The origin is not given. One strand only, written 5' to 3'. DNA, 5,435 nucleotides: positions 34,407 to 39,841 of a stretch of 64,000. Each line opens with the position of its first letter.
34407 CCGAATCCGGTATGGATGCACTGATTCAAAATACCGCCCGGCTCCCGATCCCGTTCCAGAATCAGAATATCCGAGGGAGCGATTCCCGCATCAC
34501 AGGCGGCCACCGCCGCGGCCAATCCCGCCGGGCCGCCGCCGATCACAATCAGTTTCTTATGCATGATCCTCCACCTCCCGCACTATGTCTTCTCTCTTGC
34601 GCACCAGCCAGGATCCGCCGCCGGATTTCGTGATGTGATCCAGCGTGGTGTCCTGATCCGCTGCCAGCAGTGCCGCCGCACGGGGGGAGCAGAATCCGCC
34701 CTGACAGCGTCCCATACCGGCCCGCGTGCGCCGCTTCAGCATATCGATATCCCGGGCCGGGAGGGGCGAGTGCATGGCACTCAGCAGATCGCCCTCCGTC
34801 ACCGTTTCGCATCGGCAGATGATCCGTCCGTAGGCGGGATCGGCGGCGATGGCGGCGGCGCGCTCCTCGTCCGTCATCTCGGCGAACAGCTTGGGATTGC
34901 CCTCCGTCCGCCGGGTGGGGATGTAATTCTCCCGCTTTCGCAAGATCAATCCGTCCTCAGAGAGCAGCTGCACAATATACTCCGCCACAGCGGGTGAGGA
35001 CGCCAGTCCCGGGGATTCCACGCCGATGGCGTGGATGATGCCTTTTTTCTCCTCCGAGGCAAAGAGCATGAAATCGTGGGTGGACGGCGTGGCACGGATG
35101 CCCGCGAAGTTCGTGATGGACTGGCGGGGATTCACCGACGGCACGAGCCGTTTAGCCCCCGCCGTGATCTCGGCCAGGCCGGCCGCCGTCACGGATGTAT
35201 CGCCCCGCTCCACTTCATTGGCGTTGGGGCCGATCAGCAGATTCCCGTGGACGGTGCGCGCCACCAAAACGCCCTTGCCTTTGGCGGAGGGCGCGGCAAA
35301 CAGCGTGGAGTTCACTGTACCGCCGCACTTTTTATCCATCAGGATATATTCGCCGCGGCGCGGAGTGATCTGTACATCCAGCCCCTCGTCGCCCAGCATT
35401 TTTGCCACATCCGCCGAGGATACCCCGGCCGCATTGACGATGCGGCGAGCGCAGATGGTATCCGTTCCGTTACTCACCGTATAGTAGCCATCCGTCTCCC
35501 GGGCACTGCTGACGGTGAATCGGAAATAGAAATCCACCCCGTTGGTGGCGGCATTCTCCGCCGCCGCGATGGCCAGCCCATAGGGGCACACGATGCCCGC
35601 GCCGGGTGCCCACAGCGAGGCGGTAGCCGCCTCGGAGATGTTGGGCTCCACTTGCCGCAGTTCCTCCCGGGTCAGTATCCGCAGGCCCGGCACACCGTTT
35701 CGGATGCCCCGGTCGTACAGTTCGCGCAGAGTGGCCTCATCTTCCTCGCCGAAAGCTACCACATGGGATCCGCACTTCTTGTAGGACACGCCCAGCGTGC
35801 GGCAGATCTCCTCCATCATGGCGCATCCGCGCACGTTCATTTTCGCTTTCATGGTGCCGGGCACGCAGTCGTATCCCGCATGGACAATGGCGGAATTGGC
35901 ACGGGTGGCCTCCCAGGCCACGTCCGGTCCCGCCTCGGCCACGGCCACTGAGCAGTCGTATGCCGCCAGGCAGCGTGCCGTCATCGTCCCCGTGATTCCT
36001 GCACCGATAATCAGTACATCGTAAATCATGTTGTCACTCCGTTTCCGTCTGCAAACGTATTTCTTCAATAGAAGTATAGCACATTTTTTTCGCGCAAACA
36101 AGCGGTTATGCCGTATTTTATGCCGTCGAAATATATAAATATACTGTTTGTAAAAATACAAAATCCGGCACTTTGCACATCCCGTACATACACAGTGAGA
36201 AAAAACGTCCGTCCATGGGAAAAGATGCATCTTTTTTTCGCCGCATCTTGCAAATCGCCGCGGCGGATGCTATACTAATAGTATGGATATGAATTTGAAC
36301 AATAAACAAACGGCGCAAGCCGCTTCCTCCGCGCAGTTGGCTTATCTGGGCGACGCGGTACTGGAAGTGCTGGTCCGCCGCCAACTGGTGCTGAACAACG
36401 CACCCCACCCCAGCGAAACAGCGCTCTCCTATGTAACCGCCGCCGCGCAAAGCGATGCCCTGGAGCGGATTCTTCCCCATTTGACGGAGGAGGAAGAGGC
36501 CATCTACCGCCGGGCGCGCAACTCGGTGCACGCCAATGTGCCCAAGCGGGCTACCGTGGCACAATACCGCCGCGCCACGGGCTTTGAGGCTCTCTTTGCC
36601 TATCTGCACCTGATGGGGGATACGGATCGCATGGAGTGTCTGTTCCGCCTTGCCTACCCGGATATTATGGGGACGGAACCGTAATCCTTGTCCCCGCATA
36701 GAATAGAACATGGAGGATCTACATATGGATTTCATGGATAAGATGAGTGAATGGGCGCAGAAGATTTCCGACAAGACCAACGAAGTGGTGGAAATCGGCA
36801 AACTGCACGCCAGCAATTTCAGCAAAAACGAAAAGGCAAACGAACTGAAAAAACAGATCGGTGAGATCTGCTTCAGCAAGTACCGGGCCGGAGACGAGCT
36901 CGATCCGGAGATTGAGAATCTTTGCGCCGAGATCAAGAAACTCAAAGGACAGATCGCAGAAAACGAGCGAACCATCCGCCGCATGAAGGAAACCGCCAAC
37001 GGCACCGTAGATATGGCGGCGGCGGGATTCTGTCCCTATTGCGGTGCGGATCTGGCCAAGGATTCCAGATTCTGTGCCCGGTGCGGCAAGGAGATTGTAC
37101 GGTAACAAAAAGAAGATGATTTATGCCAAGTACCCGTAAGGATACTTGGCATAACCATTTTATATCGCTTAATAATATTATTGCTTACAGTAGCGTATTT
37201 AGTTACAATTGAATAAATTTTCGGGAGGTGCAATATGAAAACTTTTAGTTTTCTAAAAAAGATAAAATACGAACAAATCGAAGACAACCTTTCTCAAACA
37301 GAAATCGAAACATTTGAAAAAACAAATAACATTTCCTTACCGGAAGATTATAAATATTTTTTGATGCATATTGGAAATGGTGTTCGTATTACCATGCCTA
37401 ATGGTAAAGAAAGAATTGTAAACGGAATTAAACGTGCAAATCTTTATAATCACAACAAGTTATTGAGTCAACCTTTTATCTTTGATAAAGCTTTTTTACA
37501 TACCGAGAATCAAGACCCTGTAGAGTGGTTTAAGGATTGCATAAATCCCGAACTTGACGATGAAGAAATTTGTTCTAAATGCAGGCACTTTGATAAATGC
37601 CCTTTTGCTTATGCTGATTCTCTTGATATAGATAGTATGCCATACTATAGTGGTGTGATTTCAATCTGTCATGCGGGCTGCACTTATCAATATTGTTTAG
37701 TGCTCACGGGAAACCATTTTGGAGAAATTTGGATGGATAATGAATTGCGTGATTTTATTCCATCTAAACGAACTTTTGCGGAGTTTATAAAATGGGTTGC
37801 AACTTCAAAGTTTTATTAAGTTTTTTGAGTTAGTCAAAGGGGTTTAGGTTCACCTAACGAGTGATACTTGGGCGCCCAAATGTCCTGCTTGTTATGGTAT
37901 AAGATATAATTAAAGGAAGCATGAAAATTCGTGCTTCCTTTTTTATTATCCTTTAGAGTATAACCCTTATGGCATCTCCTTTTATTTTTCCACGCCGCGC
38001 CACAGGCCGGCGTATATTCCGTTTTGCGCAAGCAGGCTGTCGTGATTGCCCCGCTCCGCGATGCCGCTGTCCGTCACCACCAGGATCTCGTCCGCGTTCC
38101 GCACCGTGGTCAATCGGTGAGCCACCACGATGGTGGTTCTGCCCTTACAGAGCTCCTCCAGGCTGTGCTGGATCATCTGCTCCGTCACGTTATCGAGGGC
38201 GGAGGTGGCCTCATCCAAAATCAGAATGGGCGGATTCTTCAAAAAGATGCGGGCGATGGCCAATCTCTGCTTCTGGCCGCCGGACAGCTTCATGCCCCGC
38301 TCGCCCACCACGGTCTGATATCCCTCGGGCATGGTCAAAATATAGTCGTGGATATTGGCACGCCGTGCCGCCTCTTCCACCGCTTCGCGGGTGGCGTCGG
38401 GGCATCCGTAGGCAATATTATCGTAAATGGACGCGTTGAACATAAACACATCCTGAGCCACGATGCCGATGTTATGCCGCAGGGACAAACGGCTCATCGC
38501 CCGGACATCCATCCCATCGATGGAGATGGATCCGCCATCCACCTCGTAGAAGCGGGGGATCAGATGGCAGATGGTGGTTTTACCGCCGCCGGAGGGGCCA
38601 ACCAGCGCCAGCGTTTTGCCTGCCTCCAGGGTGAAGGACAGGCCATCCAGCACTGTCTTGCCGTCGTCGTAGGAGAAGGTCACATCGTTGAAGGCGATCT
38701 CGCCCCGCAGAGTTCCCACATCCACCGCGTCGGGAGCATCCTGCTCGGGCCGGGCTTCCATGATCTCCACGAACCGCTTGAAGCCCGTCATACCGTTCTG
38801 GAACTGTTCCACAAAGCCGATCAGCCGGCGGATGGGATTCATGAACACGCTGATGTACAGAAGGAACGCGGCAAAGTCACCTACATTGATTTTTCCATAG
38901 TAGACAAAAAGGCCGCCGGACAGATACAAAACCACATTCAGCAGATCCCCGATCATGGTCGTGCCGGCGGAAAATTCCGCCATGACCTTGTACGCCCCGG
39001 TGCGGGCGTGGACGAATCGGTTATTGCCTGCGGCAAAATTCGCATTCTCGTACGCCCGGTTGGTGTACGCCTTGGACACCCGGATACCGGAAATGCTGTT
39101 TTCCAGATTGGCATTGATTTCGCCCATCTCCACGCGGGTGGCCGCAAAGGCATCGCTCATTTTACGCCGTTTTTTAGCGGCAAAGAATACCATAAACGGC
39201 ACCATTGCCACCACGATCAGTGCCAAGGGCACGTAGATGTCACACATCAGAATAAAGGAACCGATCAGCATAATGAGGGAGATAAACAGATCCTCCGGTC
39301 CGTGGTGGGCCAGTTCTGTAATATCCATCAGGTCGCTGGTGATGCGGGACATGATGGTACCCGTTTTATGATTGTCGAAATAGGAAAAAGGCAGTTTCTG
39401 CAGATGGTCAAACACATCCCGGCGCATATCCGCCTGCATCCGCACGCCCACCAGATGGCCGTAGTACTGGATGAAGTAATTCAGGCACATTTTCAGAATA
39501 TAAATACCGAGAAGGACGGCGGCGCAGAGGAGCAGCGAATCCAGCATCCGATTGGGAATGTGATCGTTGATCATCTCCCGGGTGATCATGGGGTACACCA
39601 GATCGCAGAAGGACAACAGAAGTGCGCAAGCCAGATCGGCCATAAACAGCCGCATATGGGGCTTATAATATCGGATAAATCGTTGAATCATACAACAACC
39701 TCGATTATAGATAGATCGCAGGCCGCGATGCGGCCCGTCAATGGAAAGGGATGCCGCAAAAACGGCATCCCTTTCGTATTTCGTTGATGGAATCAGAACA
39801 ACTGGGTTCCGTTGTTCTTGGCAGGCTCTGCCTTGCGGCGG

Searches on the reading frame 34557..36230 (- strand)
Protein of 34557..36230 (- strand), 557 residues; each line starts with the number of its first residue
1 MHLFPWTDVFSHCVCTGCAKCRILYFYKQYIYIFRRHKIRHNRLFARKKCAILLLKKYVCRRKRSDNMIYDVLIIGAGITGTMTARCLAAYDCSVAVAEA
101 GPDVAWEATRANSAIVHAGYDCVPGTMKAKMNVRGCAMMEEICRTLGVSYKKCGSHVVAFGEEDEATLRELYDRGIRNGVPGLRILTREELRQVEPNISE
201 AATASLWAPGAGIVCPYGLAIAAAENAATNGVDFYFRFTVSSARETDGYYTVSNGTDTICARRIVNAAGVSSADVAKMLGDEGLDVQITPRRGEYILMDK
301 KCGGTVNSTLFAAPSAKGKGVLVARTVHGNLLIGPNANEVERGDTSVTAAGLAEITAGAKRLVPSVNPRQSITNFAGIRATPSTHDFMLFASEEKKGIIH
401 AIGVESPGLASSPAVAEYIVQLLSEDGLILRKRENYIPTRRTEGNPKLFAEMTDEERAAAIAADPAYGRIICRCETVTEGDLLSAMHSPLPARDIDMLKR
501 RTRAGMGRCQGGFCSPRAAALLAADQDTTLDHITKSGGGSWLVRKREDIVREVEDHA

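Call 26: search_protein_families(library=pfam, proteins=[window:34557-36230:-], max_evalue=0.0001)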
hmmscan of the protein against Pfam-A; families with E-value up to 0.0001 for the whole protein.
window:34557-36230:- (557 aa): 3 families
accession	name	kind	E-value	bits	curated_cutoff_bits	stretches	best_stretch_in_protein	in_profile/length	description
PF01266.30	DAO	-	7.5e-67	226.8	27.9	1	71-422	1-353/353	FAD dependent oxidoreductase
PF04324.20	Fer2_BFD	-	1.6e-10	41.6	26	1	470-523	1-49/50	BFD-like [2Fe-2S] binding domain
PF07992.20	Pyr_redox_2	-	2.8e-06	27.4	26.1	0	70-117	1-48/291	Pyridine nucleotide-disulphide oxidoreductase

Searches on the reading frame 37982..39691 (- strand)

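Call 26: search_protein_families(library=pfam, proteins=[window:37982-39691:-], max_evalue=0.0001)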
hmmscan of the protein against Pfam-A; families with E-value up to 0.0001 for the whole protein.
window:37982-39691:- (569 aa): 3 families
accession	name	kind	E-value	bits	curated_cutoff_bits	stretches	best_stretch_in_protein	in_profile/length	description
PF00664.28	ABC_membrane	-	1.1e-47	163.5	28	1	20-286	5-273/274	ABC transporter transmembrane region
PF00005.33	ABC_tran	-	1.1e-31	110.7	25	1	348-497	1-137/137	ABC transporter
PF02463.25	SMC_N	-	1.1e-09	38.5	40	1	390-541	112-213/220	RecF/RecN/SMC N terminal domain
